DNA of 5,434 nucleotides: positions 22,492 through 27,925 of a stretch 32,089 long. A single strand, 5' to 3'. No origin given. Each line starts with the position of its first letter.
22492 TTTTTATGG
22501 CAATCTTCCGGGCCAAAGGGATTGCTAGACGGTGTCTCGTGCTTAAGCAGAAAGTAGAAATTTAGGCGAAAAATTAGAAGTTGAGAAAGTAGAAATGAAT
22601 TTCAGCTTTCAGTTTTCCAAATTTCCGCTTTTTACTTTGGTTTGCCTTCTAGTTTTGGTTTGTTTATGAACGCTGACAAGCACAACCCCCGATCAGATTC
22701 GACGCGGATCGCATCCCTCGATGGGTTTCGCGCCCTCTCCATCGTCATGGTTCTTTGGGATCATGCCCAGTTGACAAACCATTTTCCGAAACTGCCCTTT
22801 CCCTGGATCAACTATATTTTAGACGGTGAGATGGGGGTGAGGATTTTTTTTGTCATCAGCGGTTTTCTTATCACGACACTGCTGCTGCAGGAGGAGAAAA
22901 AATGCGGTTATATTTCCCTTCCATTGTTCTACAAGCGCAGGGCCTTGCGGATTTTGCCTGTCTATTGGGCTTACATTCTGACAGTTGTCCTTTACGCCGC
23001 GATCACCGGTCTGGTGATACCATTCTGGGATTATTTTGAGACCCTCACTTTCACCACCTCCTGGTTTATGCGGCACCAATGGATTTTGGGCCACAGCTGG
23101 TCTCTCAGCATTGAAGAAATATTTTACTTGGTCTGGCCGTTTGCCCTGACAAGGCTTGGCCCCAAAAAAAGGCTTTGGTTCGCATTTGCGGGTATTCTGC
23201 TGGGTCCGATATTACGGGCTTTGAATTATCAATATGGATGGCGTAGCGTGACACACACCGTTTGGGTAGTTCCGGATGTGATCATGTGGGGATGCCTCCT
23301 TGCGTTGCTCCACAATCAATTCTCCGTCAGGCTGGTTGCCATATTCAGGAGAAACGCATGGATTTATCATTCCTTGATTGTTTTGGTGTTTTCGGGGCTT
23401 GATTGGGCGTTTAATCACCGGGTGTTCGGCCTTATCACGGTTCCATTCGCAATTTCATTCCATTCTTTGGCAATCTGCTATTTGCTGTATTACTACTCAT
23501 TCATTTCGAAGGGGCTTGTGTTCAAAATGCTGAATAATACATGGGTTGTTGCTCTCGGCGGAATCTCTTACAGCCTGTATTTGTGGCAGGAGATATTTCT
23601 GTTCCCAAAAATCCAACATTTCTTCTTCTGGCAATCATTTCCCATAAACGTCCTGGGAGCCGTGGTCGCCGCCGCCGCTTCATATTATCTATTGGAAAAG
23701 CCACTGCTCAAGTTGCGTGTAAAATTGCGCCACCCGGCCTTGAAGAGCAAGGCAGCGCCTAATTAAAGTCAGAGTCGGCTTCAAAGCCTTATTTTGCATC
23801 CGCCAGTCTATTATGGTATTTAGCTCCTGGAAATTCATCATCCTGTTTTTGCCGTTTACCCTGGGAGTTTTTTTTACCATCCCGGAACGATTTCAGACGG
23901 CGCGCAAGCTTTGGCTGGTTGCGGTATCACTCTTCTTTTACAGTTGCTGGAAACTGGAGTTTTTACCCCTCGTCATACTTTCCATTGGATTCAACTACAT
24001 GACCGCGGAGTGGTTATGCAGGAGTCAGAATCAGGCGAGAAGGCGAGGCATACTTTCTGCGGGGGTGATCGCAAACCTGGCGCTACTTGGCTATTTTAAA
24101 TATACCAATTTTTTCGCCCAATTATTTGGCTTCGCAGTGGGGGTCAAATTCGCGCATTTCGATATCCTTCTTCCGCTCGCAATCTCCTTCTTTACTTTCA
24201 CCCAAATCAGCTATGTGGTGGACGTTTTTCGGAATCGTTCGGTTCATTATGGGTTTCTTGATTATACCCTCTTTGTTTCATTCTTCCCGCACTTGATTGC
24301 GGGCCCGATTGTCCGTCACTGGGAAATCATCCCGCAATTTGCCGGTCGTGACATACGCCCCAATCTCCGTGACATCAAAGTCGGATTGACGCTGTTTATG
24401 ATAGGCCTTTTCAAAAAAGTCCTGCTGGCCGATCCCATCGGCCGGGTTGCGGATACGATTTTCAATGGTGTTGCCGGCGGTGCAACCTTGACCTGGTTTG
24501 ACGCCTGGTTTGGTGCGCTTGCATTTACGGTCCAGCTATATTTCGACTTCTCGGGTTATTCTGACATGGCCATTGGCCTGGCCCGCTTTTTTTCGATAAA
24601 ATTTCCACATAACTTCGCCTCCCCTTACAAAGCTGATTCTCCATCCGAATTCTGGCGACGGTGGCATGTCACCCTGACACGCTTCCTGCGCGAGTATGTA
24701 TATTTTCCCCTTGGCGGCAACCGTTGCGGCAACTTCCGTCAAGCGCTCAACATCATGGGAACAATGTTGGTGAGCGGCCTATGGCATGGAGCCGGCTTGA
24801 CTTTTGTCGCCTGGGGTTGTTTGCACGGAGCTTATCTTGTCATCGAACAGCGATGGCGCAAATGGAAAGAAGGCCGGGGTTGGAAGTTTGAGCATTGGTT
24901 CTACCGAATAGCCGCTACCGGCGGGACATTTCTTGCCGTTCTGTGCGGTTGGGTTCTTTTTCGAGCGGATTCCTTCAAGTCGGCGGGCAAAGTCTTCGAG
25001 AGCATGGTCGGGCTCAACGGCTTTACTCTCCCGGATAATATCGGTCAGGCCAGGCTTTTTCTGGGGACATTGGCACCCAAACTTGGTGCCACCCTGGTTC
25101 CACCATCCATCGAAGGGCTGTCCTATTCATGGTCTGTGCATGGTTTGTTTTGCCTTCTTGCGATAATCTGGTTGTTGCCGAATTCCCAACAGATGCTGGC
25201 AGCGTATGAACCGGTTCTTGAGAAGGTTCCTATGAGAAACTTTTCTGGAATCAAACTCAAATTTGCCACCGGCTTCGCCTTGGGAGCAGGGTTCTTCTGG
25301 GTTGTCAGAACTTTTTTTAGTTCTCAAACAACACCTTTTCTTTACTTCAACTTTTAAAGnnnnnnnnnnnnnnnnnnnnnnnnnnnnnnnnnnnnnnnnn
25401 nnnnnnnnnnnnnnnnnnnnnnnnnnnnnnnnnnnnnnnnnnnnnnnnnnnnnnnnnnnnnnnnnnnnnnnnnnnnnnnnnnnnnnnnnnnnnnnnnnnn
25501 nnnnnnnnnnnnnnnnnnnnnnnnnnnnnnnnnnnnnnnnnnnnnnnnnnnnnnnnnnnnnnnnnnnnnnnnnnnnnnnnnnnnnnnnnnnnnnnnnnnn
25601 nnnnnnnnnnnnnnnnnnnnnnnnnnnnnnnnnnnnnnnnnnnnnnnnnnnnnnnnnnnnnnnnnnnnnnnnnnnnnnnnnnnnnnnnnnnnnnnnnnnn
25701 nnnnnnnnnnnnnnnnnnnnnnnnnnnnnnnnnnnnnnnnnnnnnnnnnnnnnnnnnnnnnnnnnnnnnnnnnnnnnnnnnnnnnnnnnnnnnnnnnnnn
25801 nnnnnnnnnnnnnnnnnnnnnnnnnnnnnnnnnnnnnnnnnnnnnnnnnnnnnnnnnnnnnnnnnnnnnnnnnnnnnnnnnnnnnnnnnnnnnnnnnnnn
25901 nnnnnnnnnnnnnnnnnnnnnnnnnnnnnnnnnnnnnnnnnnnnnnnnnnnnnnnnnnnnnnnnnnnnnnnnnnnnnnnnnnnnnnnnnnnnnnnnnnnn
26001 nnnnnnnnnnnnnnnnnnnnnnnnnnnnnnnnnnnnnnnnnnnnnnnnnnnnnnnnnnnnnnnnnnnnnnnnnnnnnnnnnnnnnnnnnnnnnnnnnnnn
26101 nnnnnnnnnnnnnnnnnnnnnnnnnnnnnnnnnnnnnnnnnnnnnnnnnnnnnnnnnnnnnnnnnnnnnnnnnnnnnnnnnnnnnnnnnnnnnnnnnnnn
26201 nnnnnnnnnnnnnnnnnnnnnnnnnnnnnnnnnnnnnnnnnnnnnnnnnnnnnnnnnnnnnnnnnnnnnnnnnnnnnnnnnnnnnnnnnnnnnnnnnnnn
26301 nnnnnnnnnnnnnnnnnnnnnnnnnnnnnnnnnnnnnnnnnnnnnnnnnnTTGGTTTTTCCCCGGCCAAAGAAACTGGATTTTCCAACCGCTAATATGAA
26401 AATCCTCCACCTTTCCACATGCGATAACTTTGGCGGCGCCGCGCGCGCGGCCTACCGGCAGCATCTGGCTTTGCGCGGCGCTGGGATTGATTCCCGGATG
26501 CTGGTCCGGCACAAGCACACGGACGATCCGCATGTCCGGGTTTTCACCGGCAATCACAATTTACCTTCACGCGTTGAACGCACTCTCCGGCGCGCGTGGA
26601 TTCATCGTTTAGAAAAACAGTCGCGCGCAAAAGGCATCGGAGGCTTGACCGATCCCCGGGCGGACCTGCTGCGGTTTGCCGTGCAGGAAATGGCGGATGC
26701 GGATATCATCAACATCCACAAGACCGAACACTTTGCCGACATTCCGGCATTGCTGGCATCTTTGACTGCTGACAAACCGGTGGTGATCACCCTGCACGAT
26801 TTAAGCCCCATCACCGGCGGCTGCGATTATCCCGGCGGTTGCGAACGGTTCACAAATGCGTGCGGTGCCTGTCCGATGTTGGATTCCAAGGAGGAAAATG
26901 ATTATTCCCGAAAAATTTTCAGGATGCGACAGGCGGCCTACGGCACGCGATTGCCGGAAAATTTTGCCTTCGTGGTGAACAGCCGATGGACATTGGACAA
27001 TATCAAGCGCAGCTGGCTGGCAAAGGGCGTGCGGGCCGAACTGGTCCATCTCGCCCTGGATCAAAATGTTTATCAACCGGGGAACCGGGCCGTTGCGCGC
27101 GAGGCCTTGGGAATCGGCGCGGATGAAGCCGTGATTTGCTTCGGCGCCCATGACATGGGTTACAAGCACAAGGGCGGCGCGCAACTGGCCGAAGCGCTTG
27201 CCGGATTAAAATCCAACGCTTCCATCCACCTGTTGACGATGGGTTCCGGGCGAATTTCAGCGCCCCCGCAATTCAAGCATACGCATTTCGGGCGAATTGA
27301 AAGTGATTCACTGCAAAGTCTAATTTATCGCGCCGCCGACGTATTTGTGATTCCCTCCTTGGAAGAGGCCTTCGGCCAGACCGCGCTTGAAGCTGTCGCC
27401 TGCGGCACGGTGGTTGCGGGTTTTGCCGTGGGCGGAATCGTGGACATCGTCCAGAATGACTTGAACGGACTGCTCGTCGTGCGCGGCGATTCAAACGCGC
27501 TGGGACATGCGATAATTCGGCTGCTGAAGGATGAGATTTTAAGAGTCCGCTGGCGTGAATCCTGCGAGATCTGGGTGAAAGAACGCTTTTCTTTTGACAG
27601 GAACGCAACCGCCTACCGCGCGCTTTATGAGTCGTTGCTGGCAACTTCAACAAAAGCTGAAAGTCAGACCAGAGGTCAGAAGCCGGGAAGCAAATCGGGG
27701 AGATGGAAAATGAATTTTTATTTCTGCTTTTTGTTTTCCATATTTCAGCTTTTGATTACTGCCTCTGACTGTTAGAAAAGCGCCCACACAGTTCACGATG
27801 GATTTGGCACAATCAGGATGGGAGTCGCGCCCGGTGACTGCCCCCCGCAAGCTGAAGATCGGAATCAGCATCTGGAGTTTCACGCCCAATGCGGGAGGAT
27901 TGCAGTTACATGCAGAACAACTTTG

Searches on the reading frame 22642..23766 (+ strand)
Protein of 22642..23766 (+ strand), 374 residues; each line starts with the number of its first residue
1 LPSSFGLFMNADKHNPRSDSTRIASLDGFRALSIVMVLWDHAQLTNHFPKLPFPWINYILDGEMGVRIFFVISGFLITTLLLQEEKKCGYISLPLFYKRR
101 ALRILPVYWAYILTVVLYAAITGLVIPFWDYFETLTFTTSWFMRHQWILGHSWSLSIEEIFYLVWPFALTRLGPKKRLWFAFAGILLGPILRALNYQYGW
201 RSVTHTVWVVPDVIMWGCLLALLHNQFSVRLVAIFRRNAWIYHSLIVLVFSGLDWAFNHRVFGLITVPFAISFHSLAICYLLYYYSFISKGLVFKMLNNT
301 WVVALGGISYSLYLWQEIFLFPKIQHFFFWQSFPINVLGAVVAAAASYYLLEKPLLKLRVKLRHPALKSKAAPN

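Call 8: search_protein_families(library=pfam, proteins=[window:22642-23766:+], max_evalue=0.001)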
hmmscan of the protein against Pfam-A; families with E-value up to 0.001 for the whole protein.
window:22642-23766:+ (374 aa): 1 family
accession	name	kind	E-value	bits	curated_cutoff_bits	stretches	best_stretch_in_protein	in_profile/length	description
PF01757.29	Acyl_transf_3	-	6.5e-22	78.5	31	1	24-350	2-324/326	Acyltransferase domain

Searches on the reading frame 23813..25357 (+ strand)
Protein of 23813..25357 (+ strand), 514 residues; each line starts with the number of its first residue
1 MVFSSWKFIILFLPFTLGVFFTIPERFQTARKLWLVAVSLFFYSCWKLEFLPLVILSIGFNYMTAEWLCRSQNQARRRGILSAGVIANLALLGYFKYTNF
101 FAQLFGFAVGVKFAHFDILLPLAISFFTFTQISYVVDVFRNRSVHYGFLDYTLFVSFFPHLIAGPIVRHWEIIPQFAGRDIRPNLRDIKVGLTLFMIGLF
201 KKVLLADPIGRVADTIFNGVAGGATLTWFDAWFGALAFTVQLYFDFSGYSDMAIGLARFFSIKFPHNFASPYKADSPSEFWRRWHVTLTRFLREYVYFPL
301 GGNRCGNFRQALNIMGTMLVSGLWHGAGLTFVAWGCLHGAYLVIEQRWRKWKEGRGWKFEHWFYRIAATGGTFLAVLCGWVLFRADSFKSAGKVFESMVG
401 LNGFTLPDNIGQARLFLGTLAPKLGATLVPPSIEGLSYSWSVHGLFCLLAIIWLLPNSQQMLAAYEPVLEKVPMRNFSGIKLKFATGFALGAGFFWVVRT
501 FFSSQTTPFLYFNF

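Call 8: search_protein_families(library=pfam, proteins=[window:23813-25357:+], max_evalue=0.001)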
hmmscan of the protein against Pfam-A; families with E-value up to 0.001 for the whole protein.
window:23813-25357:+ (514 aa): 2 families
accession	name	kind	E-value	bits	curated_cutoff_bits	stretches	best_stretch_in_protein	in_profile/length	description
PF03062.24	MBOAT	-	3.9e-25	89.3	27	1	140-353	73-302/337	MBOAT, membrane-bound O-acyltransferase family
PF13813.11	MBOAT_2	-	1.2e-07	32.3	25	1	265-331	2-70/85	Membrane bound O-acyl transferase family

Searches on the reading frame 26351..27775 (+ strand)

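Call 8: search_protein_families(library=pfam, proteins=[window:26351-27775:+], max_evalue=0.001)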
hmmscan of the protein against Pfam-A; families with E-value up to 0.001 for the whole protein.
window:26351-27775:+ (474 aa): 5 families
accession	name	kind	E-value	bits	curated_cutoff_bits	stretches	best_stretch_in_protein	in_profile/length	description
PF00534.26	Glycos_transf_1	-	4.6e-21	75.5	26.4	1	272-403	26-167/172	Glycosyl transferases group 1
PF13692.12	Glyco_trans_1_4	-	2.2e-19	70.6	27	1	261-394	4-142/142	Glycosyl transferases group 1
PF13439.12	Glyco_transf_4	-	7.6e-06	26.5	28.5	1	28-232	2-162/170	Glycosyltransferase Family 4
PF13579.12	Glyco_trans_4_4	-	5.1e-05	24.1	29.7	1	28-168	1-103/158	Glycosyl transferase 4-like domain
PF20706.3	GT4-conflict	-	0.00031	20.3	26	1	326-353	279-306/385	Family 4 Glycosyltransferase in conflict systems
